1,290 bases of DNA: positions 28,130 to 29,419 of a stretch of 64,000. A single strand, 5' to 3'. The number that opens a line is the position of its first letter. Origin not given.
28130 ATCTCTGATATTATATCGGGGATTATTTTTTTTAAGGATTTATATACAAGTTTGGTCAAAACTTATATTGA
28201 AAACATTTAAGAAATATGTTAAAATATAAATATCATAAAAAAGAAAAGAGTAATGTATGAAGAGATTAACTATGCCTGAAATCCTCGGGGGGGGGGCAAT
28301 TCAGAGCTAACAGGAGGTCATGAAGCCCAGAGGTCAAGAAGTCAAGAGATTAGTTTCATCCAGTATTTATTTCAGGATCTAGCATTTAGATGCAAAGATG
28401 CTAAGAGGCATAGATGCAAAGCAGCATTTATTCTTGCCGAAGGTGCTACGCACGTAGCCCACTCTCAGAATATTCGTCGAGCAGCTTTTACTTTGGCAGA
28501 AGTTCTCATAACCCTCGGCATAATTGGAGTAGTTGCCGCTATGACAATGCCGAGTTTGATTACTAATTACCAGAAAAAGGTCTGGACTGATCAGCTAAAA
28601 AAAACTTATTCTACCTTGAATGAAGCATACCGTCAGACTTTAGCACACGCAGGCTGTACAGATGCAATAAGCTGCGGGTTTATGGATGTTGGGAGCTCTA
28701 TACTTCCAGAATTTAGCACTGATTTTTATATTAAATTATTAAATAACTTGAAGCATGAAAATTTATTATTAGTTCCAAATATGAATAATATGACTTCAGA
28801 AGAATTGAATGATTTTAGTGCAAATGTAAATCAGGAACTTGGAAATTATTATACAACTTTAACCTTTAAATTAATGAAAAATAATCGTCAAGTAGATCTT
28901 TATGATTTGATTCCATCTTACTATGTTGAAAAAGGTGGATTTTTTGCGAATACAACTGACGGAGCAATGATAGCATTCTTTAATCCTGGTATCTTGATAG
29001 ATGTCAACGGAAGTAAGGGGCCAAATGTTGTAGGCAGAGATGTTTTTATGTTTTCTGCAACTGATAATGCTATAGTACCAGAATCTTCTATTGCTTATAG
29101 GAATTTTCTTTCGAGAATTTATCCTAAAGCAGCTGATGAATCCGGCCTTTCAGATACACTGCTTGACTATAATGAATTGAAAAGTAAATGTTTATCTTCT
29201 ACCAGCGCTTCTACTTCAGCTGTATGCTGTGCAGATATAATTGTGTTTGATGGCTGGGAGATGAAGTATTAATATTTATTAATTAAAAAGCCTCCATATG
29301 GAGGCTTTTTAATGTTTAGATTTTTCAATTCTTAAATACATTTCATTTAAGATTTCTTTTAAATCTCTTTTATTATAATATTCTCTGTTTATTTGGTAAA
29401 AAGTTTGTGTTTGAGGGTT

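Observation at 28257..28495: Pilin gene copy 2 has no usable in-frame start except through the G10 mini-ORF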

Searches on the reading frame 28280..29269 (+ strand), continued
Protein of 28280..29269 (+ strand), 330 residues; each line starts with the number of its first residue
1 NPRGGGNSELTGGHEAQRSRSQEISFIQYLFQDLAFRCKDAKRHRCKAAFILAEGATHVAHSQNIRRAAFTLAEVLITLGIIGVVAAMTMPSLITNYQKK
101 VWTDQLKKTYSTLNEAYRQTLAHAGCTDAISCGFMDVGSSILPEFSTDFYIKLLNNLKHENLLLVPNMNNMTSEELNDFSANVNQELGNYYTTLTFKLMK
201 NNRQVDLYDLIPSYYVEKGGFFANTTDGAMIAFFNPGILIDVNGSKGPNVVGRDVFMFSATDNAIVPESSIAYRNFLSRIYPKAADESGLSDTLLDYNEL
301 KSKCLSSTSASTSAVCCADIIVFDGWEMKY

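Call 70: find_encoding_contigs(protein=P0243, flank=600, max_places=10)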
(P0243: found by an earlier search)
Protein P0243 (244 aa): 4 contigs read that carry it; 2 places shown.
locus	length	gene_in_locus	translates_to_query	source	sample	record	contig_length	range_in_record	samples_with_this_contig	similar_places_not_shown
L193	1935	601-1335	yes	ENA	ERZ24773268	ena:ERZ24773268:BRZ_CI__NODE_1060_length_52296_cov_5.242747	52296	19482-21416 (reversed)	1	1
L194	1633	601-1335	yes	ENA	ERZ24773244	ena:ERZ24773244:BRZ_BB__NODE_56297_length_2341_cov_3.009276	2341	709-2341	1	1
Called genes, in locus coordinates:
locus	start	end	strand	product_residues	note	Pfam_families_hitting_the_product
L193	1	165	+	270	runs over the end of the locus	PF00106:adh_short, PF23441:SDR (weak), PF13561:adh_short_C2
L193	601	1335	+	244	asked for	PF20318:DUF6613 (faint)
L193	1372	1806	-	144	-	PF13848:Thioredoxin_6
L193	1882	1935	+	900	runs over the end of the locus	PF00133:tRNA-synt_1, PF01406:tRNA-synt_1e (faint), PF09334:tRNA-synt_1g, PF13603:tRNA-synt_1_2, PF09334:tRNA-synt_1g, PF00133:tRNA-synt_1, PF08264:Anticodon_1, PF10458:Val_tRNA-synt_C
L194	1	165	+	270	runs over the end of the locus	PF00106:adh_short, PF23441:SDR (weak), PF13561:adh_short_C2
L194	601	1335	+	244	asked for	PF20318:DUF6613 (faint)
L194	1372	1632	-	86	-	?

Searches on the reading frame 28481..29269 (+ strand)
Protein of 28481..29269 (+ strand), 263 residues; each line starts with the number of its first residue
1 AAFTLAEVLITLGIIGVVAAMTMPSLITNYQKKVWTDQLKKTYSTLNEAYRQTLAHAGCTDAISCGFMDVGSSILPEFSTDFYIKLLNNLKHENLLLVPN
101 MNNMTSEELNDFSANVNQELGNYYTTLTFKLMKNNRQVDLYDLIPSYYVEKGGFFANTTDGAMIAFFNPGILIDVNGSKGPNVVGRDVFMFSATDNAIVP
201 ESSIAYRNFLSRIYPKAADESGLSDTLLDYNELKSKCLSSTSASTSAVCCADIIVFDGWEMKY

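Call 25: find_related_loci(query=A3, collection=genome_contigs, flank=1500)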
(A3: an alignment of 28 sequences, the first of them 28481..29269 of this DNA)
Query A3 (263 aa) in genome_contigs; peptide patterns used: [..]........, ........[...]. (x = any residue, [..] = any of these).
594 stretches matched a pattern (row limit reached: there are more); 576 encode a relative of the query (tblastn E <= 1e-3); the best 80 are kept; 80 distinct loci.
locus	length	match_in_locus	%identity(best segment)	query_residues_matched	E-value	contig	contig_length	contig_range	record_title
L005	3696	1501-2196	36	2-263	2e-43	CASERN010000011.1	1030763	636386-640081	uncultured bacterium isolate SI.A77.metabat-bins.20 genome assembly, contig: SI.A77.metabat-bins.20.fa_k141_287440, whol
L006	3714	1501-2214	35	2-263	2e-37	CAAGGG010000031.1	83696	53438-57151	TPA_asm: Candidatus Gastranaerophilales bacterium, isolate HGM07945, WGS project CAAGGG010000000 data, contig: SRS476195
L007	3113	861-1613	34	2-263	2e-34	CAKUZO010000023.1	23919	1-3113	MAG: uncultured Candidatus Melainabacteria bacterium isolate REFINED_METABAT215_TOP10_CONTIGS_1500_ASSEMBLY_K77_MERGED__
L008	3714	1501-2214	34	2-263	3e-32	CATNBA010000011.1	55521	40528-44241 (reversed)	MAG TPA_asm: uncultured Candidatus Melainabacteria bacterium isolate MGG19880_1680015515 genome assembly, contig: ERR899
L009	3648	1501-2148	36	2-262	4e-29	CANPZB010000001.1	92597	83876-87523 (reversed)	MAG: Candidatus Gastranaerophilales bacterium isolate Lapin-002__bin79 genome assembly, contig: Lapin-002__NODE_276_leng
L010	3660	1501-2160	33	1-262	1e-27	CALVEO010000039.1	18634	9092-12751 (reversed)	MAG: Candidatus Gastranaerophilales bacterium isolate BRZ_PK__bin14 genome assembly, contig: BRZ_PK__NODE_4391_length_18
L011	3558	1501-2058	36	1-200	6e-27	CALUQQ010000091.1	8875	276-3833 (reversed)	MAG: Candidatus Gastranaerophilales bacterium isolate E27__bin3 genome assembly, contig: E27__k127_4299775, whole genome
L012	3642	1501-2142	32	2-262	6e-27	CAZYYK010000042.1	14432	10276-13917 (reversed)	MAG TPA_asm: uncultured Gammaproteobacteria bacterium isolate SRP192927_co10_9 genome assembly, contig: NODE_2874_length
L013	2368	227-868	33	2-262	1e-26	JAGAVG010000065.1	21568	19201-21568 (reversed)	Bacterium isolate RGIG8805 Water_deer_Colon.Co__c1142451, whole genome shotgun sequence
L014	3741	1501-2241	29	2-263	1e-25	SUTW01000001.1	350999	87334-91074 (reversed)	MAG: Cyanobacteria bacterium SIG30 NODE_167_length_350999_cov_5.644585, whole genome shotgun sequence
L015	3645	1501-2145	31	1-261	2e-25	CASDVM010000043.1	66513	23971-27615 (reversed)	uncultured bacterium isolate SI.A48.metabat-bins.122 genome assembly, contig: SI.A48.metabat-bins.122.fa_k141_322743, wh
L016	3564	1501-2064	32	1-203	3e-25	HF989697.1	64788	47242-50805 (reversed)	Brachyspira sp. CAG:484 genomic scaffold, scf38, whole genome shotgun sequence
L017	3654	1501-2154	31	1-262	4e-25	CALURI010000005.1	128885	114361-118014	MAG: Candidatus Gastranaerophilales bacterium isolate BRZ_AG__bin75 genome assembly, contig: BRZ_AG__NODE_258_length_128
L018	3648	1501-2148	31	2-263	1e-24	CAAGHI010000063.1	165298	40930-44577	TPA_asm: Candidatus Gastranaerophilales bacterium, isolate HGM07946, WGS project CAAGHI010000000 data, contig: SRS476271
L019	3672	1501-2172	31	1-262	9e-25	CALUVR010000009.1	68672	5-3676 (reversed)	MAG: Candidatus Gastranaerophilales bacterium isolate BRZ_S__bin9 genome assembly, contig: BRZ_S__NODE_630_length_68672_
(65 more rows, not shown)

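Call 38: search_protein_families(library=pfam, proteins=[window:28481-29269:+], max_evalue=0.001)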
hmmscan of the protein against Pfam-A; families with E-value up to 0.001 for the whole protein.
window:28481-29269:+ (263 aa): 0 families

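Call 64: predict_structure(alignment_id=A3)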
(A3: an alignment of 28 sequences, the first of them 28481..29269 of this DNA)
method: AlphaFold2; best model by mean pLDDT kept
length: 263 residues; sequences in the alignment: 28
mean_pLDDT: 79.3   pTM: 0.76
mean pLDDT of the five models: 79.3, 78.0, 76.3, 76.1, 74.8
residues with pLDDT >= 90: 85; 70-90: 110; 50-70: 56; < 50: 12
segments of 3 or more residues with pLDDT < 50: 101-104, 122-127
pLDDT, mean of each block of 10 residues (from residue 1): 67 75 86 93 95 96 94 83 89 68 51 59 49 63 72 82 89 88 88 95 90 84 67 81 64 91 84
secondary structure, 60 per line:
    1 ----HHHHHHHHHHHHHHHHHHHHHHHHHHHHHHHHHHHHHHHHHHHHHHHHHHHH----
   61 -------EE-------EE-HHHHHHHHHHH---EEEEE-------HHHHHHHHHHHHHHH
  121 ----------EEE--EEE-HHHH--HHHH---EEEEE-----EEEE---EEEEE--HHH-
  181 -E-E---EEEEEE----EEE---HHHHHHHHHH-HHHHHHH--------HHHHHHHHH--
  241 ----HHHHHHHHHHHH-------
elements in order: H5-56 H80-90 E94-98 H106-120 E131-133 E136-138 H140-143 H146-149 E153-157 E163-166 E170-174 E188-193 E198-200 H204-213 H215-221 H230-238 H245-256

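Call 66: fold_search(model_id=the predicted structure, library=pdb)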
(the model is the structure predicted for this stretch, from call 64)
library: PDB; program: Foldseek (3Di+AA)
matches with E <= 10: 94; with E <= 0.001: 0
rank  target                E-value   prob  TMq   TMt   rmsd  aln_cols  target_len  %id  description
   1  4v5z_B6               5.5e-01  0.10  0.13  0.21   8.2        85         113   12  Structure of a mammalian 80S ribosome obtained by docking homology models of the RNA and proteins into an 8.7 A cryo- (released 2014-07-09)
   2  8f5o_C                8.3e-01  0.05  0.13  0.04  14.5       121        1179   12  Structure of Leishmania tarentolae IFT-A (state 1) (released 2022-12-21)
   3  7uw9_G                9.3e-01  0.14  0.17  0.21  11.8       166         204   10  Citrus V-ATPase State 1, H in contact with subunit a (released 2022-07-06)
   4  3n0q                  1.6e+00  0.03  0.11  0.08  13.7       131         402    9  Crystal structure of a Putative aromatic-ring hydroxylating dioxygenase (TM1040_3219) from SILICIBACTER SP. TM1040 at 1. (released 2010-06-09)
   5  2hi2_A                2.2e+00  0.23  0.28  0.43   8.1       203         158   11  Crystal structure of native Neisseria gonorrhoeae Type IV pilin at 2.3 Angstroms Resolution (released 2006-09-12)
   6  3qnj_A                2.5e+00  0.02  0.10  0.12  18.9       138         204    8  Crystal structure of the substrate binding domain of E.coli DnaK in complex with the antimicrobial peptide oncocin (released 2011-03-23)
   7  5yww                  2.6e+00  0.02  0.14  0.09  14.4       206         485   12  Archael RuvB-like Holiday junction helicase (released 2018-06-13)
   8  4ezn_A                2.6e+00  0.01  0.09  0.11  20.4       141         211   11  Crystal structure of the substrate binding domain of E.coli DnaK in complex with pyrrhocoricin (released 2013-04-17)
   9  9cxj_B                2.8e+00  0.02  0.11  0.06  18.0       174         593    7  Structure of PDE6C in complex with the rod inhibitory p gamma subunit with disordered GafA region (released 2024-12-18)
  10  7uqv_B                2.9e+00  0.01  0.08  0.08  11.5        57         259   12  Pseudobacteroides cellulosolvens pseudo-CphB (released 2022-08-10)
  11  6fai_M                3.1e+00  0.06  0.12  0.22   8.2        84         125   12  Structure of a eukaryotic cytoplasmic pre-40S ribosomal subunit (released 2018-02-28)
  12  5lhz_B                3.5e+00  0.08  0.12  0.36  10.8        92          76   14  PB3 Domain of Human PLK4 in Complex with Coiled-Coil Domain of STIL (released 2017-03-01)
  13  3vca                  3.5e+00  0.02  0.10  0.07  14.8       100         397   10  Quaternary Ammonium Oxidative Demethylation: X-ray Crystallographic, Resonance Raman and UV-visible Spectroscopic Analys (released 2012-02-08)
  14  1ge9_MODEL_1_A        3.5e+00  0.01  0.09  0.12  18.8       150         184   13  SOLUTION STRUCTURE OF THE RIBOSOME RECYCLING FACTOR (released 2001-05-16)
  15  9cxi_B                3.5e+00  0.01  0.11  0.05  17.1       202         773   10  Structure of PDE6C in complex with the rod inhibitory p gamma subunit in the absence of added cGMP (released 2024-12-18)
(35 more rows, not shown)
